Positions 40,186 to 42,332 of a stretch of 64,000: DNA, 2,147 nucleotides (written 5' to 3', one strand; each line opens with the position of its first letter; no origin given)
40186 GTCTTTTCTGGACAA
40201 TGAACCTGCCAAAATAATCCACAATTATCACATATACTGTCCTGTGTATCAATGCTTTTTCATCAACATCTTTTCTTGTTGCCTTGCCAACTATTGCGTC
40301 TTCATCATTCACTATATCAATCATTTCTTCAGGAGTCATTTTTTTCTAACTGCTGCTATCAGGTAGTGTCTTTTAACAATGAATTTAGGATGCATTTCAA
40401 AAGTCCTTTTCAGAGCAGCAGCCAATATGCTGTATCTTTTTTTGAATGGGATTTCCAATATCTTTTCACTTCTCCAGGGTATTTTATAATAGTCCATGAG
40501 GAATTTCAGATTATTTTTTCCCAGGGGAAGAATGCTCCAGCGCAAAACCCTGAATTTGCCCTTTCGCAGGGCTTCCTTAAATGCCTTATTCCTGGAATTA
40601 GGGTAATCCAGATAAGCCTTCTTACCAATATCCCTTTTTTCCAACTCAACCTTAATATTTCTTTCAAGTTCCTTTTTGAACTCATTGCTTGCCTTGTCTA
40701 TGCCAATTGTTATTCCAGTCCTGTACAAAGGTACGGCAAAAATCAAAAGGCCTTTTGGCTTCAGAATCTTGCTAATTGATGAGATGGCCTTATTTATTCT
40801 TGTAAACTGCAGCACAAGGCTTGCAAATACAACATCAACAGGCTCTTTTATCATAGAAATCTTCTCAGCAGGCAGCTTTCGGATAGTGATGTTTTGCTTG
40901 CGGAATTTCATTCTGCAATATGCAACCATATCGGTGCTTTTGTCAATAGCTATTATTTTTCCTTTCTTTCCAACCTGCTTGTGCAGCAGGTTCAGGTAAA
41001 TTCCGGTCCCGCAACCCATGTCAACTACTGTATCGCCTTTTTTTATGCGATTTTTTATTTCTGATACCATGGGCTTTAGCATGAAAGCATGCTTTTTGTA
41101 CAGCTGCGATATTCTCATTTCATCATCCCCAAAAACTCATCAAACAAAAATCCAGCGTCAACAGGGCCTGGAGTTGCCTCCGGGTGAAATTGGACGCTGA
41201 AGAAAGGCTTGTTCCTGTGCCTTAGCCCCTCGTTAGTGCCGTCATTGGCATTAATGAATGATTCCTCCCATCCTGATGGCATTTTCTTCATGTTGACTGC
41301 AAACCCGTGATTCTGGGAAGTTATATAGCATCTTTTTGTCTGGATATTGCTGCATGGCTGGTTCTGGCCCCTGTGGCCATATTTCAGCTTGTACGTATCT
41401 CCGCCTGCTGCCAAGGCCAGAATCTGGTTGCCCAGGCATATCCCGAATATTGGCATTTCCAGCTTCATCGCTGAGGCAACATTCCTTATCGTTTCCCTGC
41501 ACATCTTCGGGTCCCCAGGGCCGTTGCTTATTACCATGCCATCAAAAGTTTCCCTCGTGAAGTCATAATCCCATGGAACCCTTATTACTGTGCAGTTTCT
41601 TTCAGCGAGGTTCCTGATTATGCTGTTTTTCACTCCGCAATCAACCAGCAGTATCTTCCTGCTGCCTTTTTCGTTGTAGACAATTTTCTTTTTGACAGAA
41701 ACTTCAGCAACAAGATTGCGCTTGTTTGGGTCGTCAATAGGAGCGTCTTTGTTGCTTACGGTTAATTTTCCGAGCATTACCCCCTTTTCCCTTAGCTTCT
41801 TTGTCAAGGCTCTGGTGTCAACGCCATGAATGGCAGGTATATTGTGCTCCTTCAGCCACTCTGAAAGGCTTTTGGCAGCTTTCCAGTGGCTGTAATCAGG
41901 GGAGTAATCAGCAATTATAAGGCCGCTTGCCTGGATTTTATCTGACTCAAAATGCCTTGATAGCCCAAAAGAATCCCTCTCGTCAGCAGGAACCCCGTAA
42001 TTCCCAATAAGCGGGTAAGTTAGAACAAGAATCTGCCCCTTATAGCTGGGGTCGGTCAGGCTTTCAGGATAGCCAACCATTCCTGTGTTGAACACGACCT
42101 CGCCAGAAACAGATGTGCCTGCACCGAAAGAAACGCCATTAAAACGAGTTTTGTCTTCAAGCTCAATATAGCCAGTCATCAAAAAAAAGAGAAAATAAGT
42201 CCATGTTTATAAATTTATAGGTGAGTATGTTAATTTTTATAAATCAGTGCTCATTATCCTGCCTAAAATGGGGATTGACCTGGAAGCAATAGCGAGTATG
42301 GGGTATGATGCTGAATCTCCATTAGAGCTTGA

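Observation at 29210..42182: Pyrimidine super-operon with foreign-looking genes spliced between carA and carB and between pyrE and pyrF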

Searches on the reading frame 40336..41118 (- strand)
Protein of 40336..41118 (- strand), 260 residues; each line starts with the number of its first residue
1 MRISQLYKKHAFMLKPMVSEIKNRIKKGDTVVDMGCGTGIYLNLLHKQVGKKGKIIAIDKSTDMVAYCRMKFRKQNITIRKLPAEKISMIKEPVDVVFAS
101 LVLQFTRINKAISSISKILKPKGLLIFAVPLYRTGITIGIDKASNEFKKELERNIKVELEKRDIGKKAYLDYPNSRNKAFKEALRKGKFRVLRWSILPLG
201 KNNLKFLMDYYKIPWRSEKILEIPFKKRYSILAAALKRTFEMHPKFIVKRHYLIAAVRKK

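Call 3: search_protein_families(library=pfam, proteins=[window:40336-41118:-])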
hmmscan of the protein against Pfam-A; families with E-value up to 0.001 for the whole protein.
window:40336-41118:- (260 aa): 15 families
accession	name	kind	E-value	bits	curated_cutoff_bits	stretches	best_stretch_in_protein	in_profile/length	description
PF13847.12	Methyltransf_31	-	4.1e-17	62.7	27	1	25-129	1-111/145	Methyltransferase domain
PF08241.18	Methyltransf_11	-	6.3e-17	62.4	21.2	1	32-127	1-95/95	Methyltransferase domain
PF13649.12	Methyltransf_25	-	4.1e-16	59.9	27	1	31-123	1-97/97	Methyltransferase domain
PF08242.18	Methyltransf_12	-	9.5e-10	39.5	30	1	32-125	1-98/98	Methyltransferase domain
PF01209.24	Ubie_methyltran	-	1.7e-09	37.8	20.1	1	17-126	38-150/233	ubiE/COQ5 methyltransferase family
PF13489.12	Methyltransf_23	-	3.2e-09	37.2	27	1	21-134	16-123/164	Methyltransferase domain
PF01728.25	FtsJ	-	1.5e-07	32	24.1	1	24-129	17-126/181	FtsJ-like methyltransferase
PF01135.25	PCMT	-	7.3e-07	29.6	20.3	1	18-78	66-124/210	Protein-L-isoaspartate(D-aspartate) O-methyltransferase (PCMT)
PF06325.19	PrmA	-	1e-06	28.9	22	1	21-127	155-258/296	Ribosomal protein L11 methyltransferase (PrmA)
PF07021.18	MetW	-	2.6e-06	27.7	21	1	19-107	5-89/193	Methionine biosynthesis protein MetW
PF05175.20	MTS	-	0.00026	21.1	23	1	17-97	23-102/170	Methyltransferase small domain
PF02475.24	TRM5-TYW2_MTfase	-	0.00038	20.9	28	1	21-95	30-97/164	TRM5/TYW2 methyltransferase domain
PF05148.21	Methyltransf_8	-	0.00046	20.5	27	1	15-128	61-157/219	Hypothetical methyltransferase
PF13679.12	Methyltransf_32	-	0.00048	20.6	27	0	13-76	12-77/143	Methyltransferase domain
PF05575.17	V_cholerae_RfbT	-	0.0005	19.9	27.9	1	7-76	60-127/286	Vibrio cholerae RfbT protein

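Call 11: search_protein_families(library=ncbifam, proteins=[window:40336-41118:-], max_evalue=0.01)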
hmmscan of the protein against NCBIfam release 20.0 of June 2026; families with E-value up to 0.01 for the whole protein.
window:40336-41118:- (260 aa): 55 families (the best 25 are shown)
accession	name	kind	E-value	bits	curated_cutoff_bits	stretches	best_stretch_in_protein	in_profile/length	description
TIGR02072.1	BioC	equivalog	7e-17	62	184.95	1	13-129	19-134/244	malonyl-ACP O-methyltransferase BioC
NF008823.0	PRK11873.1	subfamily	4e-14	52.8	263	1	24-126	74-180/272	arsenite methyltransferase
NF043040.1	corrin_prot_MT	hypoth_equivalog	2.8e-13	49.8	180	1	17-128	30-148/216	corrinoid protein-associated methyltransferase CpaM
NF041537.1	ArsM_AhpD_UU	exception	4e-13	48.9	510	1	24-128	73-181/345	arsenite methyltransferase/AhpD domain selenoprotein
NF001244.0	PRK00216.1-5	equivalog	3.7e-12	46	216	1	25-125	46-151/236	bifunctional demethylmenaquinone methyltransferase/2-methoxy-6-polyprenyl-1,4-benzoquinol methylase UbiE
NF041536.1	ArsM_DUF2284_UU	exception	1.2e-11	43.7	575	1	24-128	73-181/459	arsenite methyltransferase/DUF2284 domain selenoprotein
NF047649.1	MTase_UXPK_star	exception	1.5e-11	43.8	460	1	24-128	74-182/283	methyltransferase/UXPK-star double selenoprotein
NF052510.1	methyltran_MpqE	exception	1.9e-11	43.8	335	1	24-126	43-150/234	methyl-plastoquinone biosynthesis methyltransferase MpqE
NF045667.1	MTase_DVU1556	equivalog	5.4e-11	42.4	155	1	24-127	19-119/213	DVU_1556 family methyltransferase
NF001240.0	PRK00216.1-1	equivalog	2.2e-10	40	378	1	23-126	59-167/251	bifunctional demethylmenaquinone methyltransferase/2-methoxy-6-polyprenyl-1,4-benzoquinol methylase UbiE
TIGR01934.1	MenG_MenH_UbiE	subfamily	3.6e-10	39.5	158.35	1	19-126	33-140/223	ubiquinone/menaquinone biosynthesis methyltransferase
NF002463.0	PRK01683.1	equivalog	1.1e-08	35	297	1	26-130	30-131/258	trans-aconitate 2-methyltransferase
TIGR01983.1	UbiG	equivalog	3.4e-08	33.1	102.95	1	24-128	46-152/228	bifunctional 2-polyprenyl-6-hydroxyphenol methylase/3-demethylubiquinol 3-O-methyltransferase UbiG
TIGR00438.1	rrmJ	equivalog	3.5e-08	33.2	300.15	1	18-100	23-105/188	23S rRNA (uridine(2552)-2'-O)-methyltransferase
NF001556.0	PRK00377.1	equivalog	4e-08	33.3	238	1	22-128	35-144/198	cobalt-precorrin-6Y C(15)-methyltransferase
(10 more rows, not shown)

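Call 59: search_solved_structures(query=window:40336-41118:-, max_evalue=0.00001)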
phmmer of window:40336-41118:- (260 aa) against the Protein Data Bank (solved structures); distinct sequences matched with E-value up to 0.00001: 1.
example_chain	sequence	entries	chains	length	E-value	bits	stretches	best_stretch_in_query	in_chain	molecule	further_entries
3dh0_A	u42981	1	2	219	2.4e-11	47.1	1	24-124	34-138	SAM dependent methyltransferase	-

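Call 60: list_cluster_members(proteins=[P0121, window:40336-41118:-, window:39830-40339:-, window:38155-39828:-, window:34663-34947:-, window:29210-29500:-, window:34980-38168:-])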
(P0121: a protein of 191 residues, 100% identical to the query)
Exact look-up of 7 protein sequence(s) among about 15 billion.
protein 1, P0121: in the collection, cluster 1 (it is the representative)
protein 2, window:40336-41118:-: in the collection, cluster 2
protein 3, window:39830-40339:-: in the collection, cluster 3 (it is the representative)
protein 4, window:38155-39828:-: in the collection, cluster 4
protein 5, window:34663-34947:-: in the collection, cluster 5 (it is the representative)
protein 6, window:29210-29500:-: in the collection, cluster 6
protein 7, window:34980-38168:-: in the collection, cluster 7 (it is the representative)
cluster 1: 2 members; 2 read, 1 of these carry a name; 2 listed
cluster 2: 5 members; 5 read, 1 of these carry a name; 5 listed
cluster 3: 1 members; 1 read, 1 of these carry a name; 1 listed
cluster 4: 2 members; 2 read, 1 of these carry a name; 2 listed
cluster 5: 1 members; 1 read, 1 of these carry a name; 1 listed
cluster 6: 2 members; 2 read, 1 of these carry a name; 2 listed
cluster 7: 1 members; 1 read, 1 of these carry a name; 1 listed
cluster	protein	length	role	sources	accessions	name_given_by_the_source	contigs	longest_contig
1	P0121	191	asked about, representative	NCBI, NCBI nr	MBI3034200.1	LOG family protein [Candidatus Woesearchaeota archaeon]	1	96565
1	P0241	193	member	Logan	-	-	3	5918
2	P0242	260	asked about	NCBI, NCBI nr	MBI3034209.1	class I SAM-dependent methyltransferase [Candidatus Woesearchaeota archaeon]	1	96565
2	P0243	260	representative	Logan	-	-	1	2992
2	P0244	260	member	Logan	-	-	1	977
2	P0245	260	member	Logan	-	-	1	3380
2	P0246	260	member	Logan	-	-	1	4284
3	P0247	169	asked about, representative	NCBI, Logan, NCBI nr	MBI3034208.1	NUDIX domain-containing protein [Candidatus Woesearchaeota archaeon]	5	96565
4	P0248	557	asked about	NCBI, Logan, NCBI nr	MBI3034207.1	NUDIX domain-containing protein [Candidatus Woesearchaeota archaeon]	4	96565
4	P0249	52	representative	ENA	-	-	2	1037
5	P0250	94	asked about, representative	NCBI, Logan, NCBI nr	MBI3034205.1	UPF0175 family protein [Candidatus Woesearchaeota archaeon]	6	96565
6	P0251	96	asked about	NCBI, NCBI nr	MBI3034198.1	hypothetical protein HYY72_03480 [Candidatus Woesearchaeota archaeon] | hypothetical protein [Candidatus Woesearchaeota archaeon]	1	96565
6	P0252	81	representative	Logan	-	-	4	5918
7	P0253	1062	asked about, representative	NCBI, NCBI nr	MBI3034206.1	carbamoyl-phosphate synthase (glutamine-hydrolyzing) large subunit [Candidatus ...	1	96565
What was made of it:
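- Tried and rejected: The organism was identified through the cluster look-up instead (call 60).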

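Call 71: find_homologous_proteins(query=window:40336-41118:-, max_evalue=1e-8)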
Query window:40336-41118:- (260 aa): 12 proteins with E <= 1e-8 among 675 candidates.
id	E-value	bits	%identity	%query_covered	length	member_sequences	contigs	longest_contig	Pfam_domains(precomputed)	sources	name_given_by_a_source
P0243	1.6e-157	540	97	100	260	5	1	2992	PF13847.13,PF13489.13,PF06325.20,PF13649.13,PF01135.26,PF01728.26,PF01209.25,PF08241.19,PF08242.19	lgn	-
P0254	1.5e-120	419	72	100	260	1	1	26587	PF07021.19,PF13847.13,PF13489.13,PF13649.13,PF01135.26,PF01728.26,PF01209.25,PF08241.19,PF08242.19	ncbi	-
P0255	1.1e-95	338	57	99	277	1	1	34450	PF13847.13,PF13489.13,PF06325.20,PF05175.21,PF13649.13,PF03291.23,PF01135.26,PF01728.26,PF01209.25,PF08241.19,PF08242.19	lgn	-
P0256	1.7e-89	318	56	99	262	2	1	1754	PF07021.19,PF13847.13,PF13489.13,PF06325.20,PF05175.21,PF13649.13,PF01135.26,PF01728.26,PF01209.25,PF08241.19,PF08242.19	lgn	-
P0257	8.4e-88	312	56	99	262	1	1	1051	PF07021.19,PF13847.13,PF13489.13,PF06325.20,PF05175.21,PF13649.13,PF01135.26,PF01728.26,PF01209.25,PF08241.19,PF08242.19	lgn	-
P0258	4.9e-87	310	56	99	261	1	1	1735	PF13847.13,PF13489.13,PF05175.21,PF13649.13,PF01728.26,PF01209.25,PF08241.19,PF08242.19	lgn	-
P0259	6.5e-84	299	53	99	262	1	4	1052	PF13847.13,PF13489.13,PF13649.13,PF01728.26,PF01209.25,PF08241.19,PF08242.19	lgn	-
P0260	9.0e-84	299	52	99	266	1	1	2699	PF07021.19,PF13847.13,PF13489.13,PF05175.21,PF13649.13,PF01135.26,PF01728.26,PF01209.25,PF08241.19,PF08242.19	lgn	-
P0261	6.0e-83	296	54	99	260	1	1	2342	PF13847.13,PF13489.13,PF13649.13,PF01209.25,PF08241.19,PF08242.19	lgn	-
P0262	4.4e-79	284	51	99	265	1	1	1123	PF13847.13,PF13489.13,PF13649.13,PF01209.25,PF08241.19,PF08242.19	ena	-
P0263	2.6e-72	262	48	100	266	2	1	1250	PF13847.13,PF13489.13,PF13649.13,PF08241.19,PF08242.19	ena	-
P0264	1.0e-69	253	46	99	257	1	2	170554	PF13847.13,PF13489.13,PF06325.20,PF13649.13,PF01728.26,PF01209.25,PF08241.19,PF08242.19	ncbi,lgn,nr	ncbi:class I SAM-dependent methyltransferase [Candidatus Woesearchaeota archaeon]|nr:class I SAM-dep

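Call 78: predict_structure(alignment_id=A3)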
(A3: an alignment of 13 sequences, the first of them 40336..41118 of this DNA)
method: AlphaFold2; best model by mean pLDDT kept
length: 260 residues; sequences in the alignment: 13
mean_pLDDT: 92.2   pTM: 0.87
mean pLDDT of the five models: 92.2, 90.9, 90.6, 89.5, 87.8
residues with pLDDT >= 90: 203; 70-90: 51; 50-70: 6; < 50: 0
segments of 3 or more residues with pLDDT < 50: none
pLDDT, mean of each block of 10 residues (from residue 1): 73 93 97 92 96 95 92 90 95 96 92 97 96 89 95 95 86 81 96 94 92 85 91 97 95 96
secondary structure, 60 per line:
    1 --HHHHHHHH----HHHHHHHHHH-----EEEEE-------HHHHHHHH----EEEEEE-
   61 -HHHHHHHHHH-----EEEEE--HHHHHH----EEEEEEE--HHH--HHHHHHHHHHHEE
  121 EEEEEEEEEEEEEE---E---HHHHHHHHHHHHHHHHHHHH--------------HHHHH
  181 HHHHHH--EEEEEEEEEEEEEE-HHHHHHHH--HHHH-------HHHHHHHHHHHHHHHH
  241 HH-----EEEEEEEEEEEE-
elements in order: H3-10 H15-24 E30-34 H42-49 E54-59 H62-71 E77-81 H84-89 E94-100 H108-118 E119-134 H142-161 H176-186 E189-202 H204-211 H214-217 H225-242 E248-259

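Call 81: fold_search(model_id=the predicted structure, library=pdb)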
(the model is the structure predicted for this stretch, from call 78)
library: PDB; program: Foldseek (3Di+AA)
matches with E <= 10: 1981; with E <= 0.001: 1199
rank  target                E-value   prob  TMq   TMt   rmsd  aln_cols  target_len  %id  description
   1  2o57_D                6.2e-14  1.00  0.53  0.52   8.8       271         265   15  Crystal Structure of a putative sarcosine dimethylglycine methyltransferase from Galdieria sulphuraria (released 2006-12-19)
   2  8zsa_C                2.5e-13  1.00  0.59  0.55   7.7       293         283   19  Crystal structure of 4VPMT2 (released 2025-03-19)
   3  2o57_B                3.2e-13  1.00  0.59  0.56   6.7       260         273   15  Crystal Structure of a putative sarcosine dimethylglycine methyltransferase from Galdieria sulphuraria (released 2006-12-19)
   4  3ccf_B                3.6e-13  1.00  0.69  0.74   4.7       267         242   16  Crystal structure of putative methyltransferase (YP_321342.1) from Anabaena variabilis ATCC 29413 at 1.90 A resolution (released 2008-03-11)
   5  2o57_A                4.1e-13  1.00  0.54  0.50   8.9       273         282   14  Crystal Structure of a putative sarcosine dimethylglycine methyltransferase from Galdieria sulphuraria (released 2006-12-19)
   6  3ccf_A                4.6e-13  1.00  0.69  0.74   4.1       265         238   14  Crystal structure of putative methyltransferase (YP_321342.1) from Anabaena variabilis ATCC 29413 at 1.90 A resolution (released 2008-03-11)
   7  8zsa_A                5.9e-13  1.00  0.59  0.55   7.7       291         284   19  Crystal structure of 4VPMT2 (released 2025-03-19)
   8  6uvq_A                1.0e-12  1.00  0.55  0.56   7.8       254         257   13  Crystal structure of Apo AtmM (released 2020-11-25)
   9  9sm1_E                1.0e-12  1.00  0.55  0.51   7.9       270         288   12  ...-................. from Pseudomonas chlororaphis in complex with SAH and FPP (released 2025-12-31)
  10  6uak                  1.5e-12  1.00  0.51  0.45   9.2       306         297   18  LahSb - C-terminal methyltransferase involved in RiPP biosynthesis (released 2019-12-04)
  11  9e72_B                1.7e-12  1.00  0.63  0.64   5.6       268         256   19  HvrF methyltransferase with SAH and pantaphos (released 2026-03-18)
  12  5gm2_L                1.8e-12  1.00  0.56  0.56   7.3       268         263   18  Crystal structure of methyltransferase TleD complexed with SAH and teleocidin A1 (released 2016-09-28)
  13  2yqz_A                1.9e-12  1.00  0.65  0.65   5.1       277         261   16  Crystal Structure of Hypothetical Methyltransferase TTHA0223 from Thermus thermophilus HB8 complexed with S-adenosylme (released 2007-10-02)
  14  9sm1_A                1.9e-12  1.00  0.56  0.50   7.8       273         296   12  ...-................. from Pseudomonas chlororaphis in complex with SAH and FPP (released 2025-12-31)
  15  2o57_C                1.9e-12  1.00  0.52  0.50   8.7       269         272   15  Crystal Structure of a putative sarcosine dimethylglycine methyltransferase from Galdieria sulphuraria (released 2006-12-19)
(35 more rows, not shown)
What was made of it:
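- On Class I SAM-dependent methyltransferase: The AF2 model matches small-molecule MTases (calls 78 and 81).
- The MTase model resembles phospho-base and prenyl-diphosphate MTases among others (call 81).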

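Call 87: search_protein_families(library=padloc, proteins=[window:40336-41118:-], max_evalue=0.001)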
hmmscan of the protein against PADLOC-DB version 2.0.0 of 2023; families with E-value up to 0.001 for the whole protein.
window:40336-41118:- (260 aa): 1 family
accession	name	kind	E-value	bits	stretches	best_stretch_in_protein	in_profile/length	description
PDLC04134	mad2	-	4.8e-20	69.8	1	24-157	288-419/492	mads_2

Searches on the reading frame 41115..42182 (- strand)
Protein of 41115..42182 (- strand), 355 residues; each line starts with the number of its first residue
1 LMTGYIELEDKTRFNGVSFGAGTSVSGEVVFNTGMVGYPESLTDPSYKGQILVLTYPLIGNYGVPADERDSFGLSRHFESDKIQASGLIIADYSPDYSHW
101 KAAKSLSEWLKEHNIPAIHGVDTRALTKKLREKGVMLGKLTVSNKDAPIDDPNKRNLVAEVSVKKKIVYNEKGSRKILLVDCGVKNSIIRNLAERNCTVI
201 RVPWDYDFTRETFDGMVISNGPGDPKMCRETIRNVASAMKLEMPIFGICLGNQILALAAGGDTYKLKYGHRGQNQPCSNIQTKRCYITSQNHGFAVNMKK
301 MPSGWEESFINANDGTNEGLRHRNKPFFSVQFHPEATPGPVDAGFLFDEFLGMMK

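Call 3: search_protein_families(library=pfam, proteins=[window:41115-42182:-])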
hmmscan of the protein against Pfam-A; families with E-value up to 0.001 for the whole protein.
window:41115-42182:- (355 aa): 3 families
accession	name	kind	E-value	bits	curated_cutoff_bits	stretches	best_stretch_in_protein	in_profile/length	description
PF00117.34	GATase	-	2e-53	181.4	22.8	1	178-351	1-188/190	Glutamine amidotransferase class-I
PF00988.28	CPSase_sm_chain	-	4e-51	172.5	27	1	7-139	2-125/126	Carbamoyl-phosphate synthase small chain, CPSase domain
PF07722.19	Peptidase_C26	-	7e-10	39.5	20.5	1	234-335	97-219/219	Peptidase C26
